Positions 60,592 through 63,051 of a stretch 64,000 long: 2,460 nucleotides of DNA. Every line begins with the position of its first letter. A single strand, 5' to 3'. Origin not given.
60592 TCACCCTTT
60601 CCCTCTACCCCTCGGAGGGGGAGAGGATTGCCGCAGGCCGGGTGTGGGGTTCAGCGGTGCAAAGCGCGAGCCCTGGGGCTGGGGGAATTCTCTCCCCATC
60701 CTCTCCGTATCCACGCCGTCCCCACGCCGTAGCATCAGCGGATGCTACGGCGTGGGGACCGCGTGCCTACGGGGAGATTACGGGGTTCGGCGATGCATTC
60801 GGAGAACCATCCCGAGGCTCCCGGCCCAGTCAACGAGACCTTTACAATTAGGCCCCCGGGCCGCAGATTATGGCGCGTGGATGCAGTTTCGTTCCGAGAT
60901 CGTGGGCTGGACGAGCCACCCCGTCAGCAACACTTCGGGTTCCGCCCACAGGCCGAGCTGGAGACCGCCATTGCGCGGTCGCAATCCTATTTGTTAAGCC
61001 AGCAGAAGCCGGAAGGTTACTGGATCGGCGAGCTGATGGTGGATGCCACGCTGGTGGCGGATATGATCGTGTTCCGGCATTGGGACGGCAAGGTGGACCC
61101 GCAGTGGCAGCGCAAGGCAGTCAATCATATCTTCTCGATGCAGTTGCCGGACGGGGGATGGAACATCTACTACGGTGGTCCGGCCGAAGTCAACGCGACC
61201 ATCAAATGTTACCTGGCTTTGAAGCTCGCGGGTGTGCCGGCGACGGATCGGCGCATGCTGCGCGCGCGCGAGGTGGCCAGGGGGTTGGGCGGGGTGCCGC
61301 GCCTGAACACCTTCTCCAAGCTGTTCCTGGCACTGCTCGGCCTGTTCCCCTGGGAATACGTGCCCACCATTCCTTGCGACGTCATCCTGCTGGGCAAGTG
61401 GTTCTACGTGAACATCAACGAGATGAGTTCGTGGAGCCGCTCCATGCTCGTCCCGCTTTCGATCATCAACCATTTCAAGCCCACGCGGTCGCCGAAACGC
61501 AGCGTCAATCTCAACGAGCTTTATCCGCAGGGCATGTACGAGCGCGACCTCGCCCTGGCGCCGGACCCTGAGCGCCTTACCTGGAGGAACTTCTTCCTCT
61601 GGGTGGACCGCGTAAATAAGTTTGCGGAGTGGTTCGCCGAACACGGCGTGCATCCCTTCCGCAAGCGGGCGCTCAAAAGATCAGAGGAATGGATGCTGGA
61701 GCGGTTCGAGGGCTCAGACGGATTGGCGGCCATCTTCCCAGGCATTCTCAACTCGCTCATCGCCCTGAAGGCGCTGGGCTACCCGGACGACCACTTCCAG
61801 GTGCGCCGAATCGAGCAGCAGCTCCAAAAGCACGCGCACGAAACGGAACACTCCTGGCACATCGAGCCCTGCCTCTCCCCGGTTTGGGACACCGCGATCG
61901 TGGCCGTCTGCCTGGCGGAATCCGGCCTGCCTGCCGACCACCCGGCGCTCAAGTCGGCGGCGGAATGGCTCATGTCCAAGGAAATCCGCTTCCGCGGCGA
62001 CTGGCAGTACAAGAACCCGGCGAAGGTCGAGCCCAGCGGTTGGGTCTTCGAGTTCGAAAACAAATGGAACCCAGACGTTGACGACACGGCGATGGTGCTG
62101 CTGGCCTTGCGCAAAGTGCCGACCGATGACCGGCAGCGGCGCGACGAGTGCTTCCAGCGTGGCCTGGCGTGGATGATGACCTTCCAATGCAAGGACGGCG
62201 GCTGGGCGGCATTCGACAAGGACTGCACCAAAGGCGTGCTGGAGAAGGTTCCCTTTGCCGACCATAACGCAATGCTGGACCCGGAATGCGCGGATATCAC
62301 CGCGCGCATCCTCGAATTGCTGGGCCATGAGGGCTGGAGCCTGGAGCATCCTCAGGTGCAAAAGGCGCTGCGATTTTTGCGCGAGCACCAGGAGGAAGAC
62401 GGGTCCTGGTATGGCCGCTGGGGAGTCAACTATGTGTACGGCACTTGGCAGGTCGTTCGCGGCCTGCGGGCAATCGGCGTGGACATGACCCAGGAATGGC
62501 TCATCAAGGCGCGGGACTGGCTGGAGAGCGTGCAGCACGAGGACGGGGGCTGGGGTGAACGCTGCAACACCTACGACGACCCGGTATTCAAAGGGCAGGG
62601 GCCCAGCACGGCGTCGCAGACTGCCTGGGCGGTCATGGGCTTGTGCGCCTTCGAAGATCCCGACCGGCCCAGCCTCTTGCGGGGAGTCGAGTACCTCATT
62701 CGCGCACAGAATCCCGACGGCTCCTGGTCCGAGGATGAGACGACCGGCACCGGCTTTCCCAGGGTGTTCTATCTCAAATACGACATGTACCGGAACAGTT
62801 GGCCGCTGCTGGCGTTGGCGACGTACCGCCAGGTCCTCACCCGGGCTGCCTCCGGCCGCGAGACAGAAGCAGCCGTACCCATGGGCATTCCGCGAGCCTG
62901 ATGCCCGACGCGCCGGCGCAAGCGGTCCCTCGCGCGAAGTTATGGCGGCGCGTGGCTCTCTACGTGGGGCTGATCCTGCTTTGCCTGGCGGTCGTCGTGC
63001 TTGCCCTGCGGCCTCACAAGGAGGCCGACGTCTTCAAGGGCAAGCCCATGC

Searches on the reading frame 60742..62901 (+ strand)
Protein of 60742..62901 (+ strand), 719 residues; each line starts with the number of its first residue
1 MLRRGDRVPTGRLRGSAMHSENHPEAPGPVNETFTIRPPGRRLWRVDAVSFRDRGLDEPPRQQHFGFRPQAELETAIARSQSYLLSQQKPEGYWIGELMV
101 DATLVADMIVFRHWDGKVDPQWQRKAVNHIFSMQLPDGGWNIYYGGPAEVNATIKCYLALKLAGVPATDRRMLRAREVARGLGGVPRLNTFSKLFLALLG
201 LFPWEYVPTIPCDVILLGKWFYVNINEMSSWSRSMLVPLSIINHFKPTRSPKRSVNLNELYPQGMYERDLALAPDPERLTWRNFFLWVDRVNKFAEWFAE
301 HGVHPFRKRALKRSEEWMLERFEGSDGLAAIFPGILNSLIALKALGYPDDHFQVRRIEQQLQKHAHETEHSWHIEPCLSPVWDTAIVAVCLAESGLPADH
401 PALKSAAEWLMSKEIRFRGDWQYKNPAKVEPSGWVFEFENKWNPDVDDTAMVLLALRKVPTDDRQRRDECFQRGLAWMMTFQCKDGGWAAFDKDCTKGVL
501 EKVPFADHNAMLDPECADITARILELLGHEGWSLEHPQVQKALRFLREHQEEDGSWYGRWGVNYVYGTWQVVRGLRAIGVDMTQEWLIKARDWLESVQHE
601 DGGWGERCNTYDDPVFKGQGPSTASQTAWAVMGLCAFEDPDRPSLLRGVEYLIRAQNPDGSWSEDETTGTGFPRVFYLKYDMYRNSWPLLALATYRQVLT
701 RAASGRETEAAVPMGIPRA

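Call 96: find_encoding_contigs(protein=window:60742-62901:+, flank=10000, max_places=1)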
Protein window:60742-62901:+ (719 aa): no gene with exactly this product is on record in the collection.
